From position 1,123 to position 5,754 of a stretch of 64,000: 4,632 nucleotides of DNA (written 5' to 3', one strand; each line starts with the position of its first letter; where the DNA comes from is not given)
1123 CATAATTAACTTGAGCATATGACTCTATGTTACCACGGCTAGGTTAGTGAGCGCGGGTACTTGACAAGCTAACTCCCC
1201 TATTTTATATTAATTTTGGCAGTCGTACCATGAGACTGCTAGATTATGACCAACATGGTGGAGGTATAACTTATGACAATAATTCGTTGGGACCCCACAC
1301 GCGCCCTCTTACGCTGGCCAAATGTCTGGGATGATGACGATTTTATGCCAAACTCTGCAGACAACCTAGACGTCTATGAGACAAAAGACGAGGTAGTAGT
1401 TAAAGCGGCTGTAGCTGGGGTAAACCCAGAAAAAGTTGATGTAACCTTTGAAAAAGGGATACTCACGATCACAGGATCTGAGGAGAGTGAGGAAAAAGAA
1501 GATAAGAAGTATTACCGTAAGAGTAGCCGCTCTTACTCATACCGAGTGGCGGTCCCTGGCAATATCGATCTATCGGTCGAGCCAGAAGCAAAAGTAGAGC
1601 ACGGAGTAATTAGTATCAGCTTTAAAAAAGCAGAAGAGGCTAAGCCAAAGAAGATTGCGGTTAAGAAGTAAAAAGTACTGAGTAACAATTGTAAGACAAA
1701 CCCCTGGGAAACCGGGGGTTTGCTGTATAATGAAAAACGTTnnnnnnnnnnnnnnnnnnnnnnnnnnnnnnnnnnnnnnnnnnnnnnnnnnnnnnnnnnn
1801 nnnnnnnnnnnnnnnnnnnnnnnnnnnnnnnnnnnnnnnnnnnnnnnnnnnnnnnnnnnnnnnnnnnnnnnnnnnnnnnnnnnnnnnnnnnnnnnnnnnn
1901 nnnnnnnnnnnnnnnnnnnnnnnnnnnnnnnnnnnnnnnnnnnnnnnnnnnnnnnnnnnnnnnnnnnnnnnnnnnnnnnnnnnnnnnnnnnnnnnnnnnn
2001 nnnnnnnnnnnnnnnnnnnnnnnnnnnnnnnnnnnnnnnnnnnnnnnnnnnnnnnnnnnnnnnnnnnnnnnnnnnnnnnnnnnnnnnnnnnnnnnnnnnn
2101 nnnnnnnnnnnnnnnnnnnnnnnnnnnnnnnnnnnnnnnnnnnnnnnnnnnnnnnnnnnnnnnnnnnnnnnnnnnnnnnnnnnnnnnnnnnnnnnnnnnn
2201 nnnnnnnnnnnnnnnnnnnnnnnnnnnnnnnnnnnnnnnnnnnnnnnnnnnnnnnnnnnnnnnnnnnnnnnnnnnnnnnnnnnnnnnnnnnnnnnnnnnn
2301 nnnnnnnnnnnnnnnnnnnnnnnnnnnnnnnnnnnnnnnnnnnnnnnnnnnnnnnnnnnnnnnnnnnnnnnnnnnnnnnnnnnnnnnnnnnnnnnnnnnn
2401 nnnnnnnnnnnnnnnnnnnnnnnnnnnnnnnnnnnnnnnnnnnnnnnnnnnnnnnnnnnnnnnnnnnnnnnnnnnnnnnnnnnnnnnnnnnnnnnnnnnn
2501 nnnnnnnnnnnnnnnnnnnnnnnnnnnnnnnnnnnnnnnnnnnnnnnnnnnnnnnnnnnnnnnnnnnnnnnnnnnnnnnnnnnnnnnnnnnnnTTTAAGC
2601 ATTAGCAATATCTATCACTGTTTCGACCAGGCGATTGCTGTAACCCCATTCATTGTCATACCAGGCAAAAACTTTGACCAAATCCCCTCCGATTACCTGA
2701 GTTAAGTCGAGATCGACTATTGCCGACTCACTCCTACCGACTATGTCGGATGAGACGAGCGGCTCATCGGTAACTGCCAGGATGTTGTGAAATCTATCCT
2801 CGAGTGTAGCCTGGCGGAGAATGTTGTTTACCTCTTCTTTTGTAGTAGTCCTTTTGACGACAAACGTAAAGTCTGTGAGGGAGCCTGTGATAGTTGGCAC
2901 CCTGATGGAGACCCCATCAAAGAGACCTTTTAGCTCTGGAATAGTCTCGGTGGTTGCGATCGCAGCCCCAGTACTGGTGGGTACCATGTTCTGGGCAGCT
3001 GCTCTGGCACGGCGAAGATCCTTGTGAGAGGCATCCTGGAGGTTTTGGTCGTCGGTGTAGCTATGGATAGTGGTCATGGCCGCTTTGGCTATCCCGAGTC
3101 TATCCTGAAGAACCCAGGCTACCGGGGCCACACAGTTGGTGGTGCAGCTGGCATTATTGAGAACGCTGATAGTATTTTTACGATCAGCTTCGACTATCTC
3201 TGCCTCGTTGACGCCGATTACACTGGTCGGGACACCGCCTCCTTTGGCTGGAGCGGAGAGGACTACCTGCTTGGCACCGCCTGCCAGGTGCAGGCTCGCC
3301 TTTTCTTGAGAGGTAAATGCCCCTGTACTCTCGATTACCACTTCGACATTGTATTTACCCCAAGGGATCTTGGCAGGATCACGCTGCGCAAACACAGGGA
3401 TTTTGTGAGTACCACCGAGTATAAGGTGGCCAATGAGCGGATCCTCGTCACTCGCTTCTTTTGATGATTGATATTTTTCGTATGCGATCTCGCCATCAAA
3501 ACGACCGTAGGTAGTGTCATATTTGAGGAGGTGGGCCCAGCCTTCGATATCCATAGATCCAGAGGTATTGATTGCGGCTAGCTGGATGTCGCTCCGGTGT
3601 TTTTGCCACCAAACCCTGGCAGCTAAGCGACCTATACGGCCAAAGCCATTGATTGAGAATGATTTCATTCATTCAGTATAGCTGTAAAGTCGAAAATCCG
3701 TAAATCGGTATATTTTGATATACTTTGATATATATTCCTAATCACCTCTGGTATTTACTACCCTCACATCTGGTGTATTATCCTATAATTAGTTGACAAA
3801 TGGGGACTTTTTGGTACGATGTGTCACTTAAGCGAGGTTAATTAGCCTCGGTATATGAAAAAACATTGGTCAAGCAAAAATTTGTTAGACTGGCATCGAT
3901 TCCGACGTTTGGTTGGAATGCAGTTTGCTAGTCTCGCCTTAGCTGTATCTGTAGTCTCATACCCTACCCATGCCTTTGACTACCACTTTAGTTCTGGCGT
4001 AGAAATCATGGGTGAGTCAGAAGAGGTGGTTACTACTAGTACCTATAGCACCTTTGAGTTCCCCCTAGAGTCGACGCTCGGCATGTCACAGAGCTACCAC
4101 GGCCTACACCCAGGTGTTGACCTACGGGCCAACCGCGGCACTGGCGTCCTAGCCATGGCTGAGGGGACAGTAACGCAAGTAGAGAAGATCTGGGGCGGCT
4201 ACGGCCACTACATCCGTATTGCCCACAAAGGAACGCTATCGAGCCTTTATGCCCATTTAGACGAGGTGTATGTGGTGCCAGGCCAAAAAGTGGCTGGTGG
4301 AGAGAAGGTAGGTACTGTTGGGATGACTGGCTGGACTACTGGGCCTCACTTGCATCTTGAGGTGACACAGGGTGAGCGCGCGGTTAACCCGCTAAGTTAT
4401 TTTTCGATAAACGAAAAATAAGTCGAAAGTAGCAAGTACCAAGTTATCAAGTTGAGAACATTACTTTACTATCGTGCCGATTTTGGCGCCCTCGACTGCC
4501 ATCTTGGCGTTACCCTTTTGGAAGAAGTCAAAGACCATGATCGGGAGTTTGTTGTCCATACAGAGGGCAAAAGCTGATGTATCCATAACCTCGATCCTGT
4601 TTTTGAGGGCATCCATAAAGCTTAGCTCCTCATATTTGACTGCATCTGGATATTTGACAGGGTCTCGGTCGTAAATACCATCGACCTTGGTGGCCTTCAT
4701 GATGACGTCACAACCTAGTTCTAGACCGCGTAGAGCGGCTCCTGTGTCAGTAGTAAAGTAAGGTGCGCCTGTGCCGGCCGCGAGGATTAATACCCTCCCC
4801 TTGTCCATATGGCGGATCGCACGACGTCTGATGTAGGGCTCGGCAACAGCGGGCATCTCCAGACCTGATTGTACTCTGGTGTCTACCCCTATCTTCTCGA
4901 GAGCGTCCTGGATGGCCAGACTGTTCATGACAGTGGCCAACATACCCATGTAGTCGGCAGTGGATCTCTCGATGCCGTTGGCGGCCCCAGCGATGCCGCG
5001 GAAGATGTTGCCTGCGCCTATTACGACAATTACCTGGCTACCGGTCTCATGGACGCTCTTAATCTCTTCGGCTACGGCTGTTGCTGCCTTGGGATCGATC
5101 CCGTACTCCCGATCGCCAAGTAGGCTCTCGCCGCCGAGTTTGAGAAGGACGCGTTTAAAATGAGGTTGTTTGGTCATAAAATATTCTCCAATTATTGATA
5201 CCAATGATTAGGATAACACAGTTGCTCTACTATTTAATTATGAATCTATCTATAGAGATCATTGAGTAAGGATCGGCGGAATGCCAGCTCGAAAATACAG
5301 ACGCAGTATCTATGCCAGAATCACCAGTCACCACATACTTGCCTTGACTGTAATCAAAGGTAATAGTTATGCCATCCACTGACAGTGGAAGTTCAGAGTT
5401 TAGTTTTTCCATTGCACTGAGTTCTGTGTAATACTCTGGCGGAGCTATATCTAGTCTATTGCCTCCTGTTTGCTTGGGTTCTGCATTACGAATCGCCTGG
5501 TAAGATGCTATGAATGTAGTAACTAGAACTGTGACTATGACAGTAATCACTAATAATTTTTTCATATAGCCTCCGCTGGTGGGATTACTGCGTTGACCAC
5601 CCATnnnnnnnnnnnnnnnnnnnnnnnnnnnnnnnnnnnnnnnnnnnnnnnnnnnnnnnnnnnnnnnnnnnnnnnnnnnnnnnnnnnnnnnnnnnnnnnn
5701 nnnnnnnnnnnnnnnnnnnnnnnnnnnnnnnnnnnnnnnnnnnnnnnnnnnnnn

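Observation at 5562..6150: Papain/C39-like cysteine peptidase domain at the C-terminus of a surface protein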

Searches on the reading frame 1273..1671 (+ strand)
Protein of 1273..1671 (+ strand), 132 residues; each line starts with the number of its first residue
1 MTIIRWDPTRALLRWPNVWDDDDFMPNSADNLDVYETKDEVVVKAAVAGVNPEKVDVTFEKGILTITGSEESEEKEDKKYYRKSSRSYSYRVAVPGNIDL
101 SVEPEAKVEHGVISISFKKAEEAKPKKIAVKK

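Call 15: search_protein_families(library=pfam, proteins=[window:1273-1671:+], max_evalue=0.001)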
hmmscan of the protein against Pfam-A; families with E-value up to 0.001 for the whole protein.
window:1273-1671:+ (132 aa): 1 family
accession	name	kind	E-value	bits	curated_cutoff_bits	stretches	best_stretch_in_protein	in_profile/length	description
PF00011.27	HSP20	-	3.4e-15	56.4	20.8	1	34-130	2-101/102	Hsp20/alpha crystallin family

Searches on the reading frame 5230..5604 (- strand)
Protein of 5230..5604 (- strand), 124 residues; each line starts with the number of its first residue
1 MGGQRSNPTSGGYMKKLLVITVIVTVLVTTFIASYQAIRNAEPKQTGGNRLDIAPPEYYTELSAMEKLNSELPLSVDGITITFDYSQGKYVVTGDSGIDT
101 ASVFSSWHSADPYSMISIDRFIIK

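Call 3: search_protein_families(library=pfam, proteins=[window:5230-5604:-], max_evalue=1)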
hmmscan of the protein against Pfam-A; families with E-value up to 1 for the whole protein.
window:5230-5604:- (124 aa): 0 families

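Call 4: search_protein_families(library=ncbifam, proteins=[window:5230-5604:-], max_evalue=1)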
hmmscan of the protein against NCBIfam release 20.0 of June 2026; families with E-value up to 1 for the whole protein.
window:5230-5604:- (124 aa): 2 families
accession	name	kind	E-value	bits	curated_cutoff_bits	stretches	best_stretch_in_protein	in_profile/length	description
NF033802.1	AimP_fam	subfamily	9.9e-05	22.5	35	1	14-45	1-32/43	lysogeny pheromone AimP family peptide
NF040843.1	SE2200_fam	equivalog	0.024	14.7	30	1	14-31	1-18/33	SE2200 family small protein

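Call 54: find_homologous_proteins(query=A5, max_evalue=0.01)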
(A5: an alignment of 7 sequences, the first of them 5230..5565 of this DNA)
Query A5 (7 sequences) (111 aa, profile of the alignment): 10 proteins with E <= 0.01 among 2869 candidates.
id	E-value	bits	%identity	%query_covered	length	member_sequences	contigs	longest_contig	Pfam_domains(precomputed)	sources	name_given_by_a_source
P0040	2.2e-41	159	27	99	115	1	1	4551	-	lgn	-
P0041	9.8e-40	153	100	100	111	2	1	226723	-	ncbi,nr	ncbi:hypothetical protein KBD69_00495 [Candidatus Woesebacteria bacterium]|nr:hypothetical protein [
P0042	1.2e-39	153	68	100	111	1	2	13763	-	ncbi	-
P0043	6.0e-39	151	64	100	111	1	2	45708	-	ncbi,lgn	-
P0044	2.6e-38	149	38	73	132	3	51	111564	-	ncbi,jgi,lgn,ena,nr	ncbi:MAG: hypothetical protein UX38_C0001G0004 [Microgenomates group bacterium GW2011_GWC1_46_16]|nr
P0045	1.2e-37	147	29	100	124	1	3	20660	-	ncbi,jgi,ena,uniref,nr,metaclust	ncbi:MAG: hypothetical protein UX13_C0004G0009 [Candidatus Woesebacteria bacterium GW2011_GWB1_45_5]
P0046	6.3e-37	144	30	99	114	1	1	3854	-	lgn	-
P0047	1.7e-34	136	60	100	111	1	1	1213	-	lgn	-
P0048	3.8e-34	135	33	57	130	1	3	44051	-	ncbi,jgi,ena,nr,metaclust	ncbi:MAG TPA: hypothetical protein VJ227_03755 [Patescibacteria group bacterium]|nr:hypothetical pro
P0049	1.7e-30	124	65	100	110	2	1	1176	-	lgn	-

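Call 60: search_solved_structures(query=A7, max_evalue=10)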
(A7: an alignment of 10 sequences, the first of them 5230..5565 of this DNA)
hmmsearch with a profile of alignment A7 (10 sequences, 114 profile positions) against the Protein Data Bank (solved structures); distinct sequences matched with E-value up to 10: 3.
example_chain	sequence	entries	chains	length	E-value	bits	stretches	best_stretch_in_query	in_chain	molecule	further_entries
3ajy_A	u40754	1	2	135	0.6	13.6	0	37-87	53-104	Ancestral congerin Con-anc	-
8ubw_A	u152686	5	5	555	1.3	12.5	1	15-77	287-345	Heme transporter FLVCR1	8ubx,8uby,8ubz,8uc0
8qcs_A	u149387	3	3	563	1.3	12.5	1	15-77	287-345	Heme transporter FLVCR1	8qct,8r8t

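Call 61: search_protein_families(library=padloc, proteins=[window:5230-5565:-], max_evalue=0.1)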
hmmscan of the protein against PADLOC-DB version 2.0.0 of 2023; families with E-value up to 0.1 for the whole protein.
window:5230-5565:- (111 aa): 0 families

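Call 69: predict_structure(alignment_id=A7)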
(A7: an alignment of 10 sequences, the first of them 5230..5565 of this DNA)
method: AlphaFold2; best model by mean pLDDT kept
length: 111 residues; sequences in the alignment: 10
mean_pLDDT: 84.7   pTM: 0.56
mean pLDDT of the five models: 84.7, 84.0, 83.6, 83.5, 82.6
residues with pLDDT >= 90: 67; 70-90: 23; 50-70: 15; < 50: 6
segments of 3 or more residues with pLDDT < 50: 34-39
pLDDT, mean of each block of 10 residues (from residue 1): 82 91 73 50 72 94 95 94 93 94 94 89
secondary structure, 60 per line:
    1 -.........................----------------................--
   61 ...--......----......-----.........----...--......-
elements in order: H2-26 H43-58 E61-63 E66-71 E76-81 H87-95 E108-110

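Call 71: search_protein_families(library=pfam, alignment_id=A7, max_evalue=5)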
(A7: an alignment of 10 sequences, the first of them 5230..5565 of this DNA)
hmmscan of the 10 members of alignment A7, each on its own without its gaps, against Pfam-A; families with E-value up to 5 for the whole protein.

A. member 1, window:5230-5565:- (111 aa): 0 families

B. families by the number of members that match (of 10 scanned): 12 families
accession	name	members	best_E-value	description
PF05961.16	Chordopox_A13L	1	0.0011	Chordopoxvirus A13L protein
PF05511.16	ATP-synt_F6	1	0.025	Mitochondrial ATP synthase coupling factor 6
PF06286.16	Coleoptericin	1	0.045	Coleoptericin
PF06522.17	B12D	1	0.062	NADH-ubiquinone reductase complex 1 MLRQ subunit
PF13567.11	DUF4131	1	0.063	Domain of unknown function (DUF4131)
PF01241.23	PSI_PSAK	1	0.071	Photosystem I psaG / psaK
PF17431.7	YpmT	1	0.091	Uncharacterized YmpT-like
PF04276.17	DUF443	1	0.12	Protein of unknown function (DUF443)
PF07125.16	DUF1378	1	0.18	Protein of unknown function (DUF1378)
PF25425.1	YfjL_N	1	0.23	YfjL-like, N-terminal domain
PF17561.7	TssO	1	1.3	Type VI secretion system, TssO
PF11337.13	DUF3139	1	1.4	Protein of unknown function (DUF3139)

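Call 84: find_encoding_contigs(protein=P0046, flank=4000, max_places=2)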
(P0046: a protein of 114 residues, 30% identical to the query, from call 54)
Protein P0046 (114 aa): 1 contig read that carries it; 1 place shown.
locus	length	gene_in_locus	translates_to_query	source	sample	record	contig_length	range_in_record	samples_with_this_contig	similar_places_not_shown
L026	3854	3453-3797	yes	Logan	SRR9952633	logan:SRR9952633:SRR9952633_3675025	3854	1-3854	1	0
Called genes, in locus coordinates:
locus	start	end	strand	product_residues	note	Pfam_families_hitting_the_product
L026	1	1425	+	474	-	?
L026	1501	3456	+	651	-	-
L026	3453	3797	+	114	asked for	-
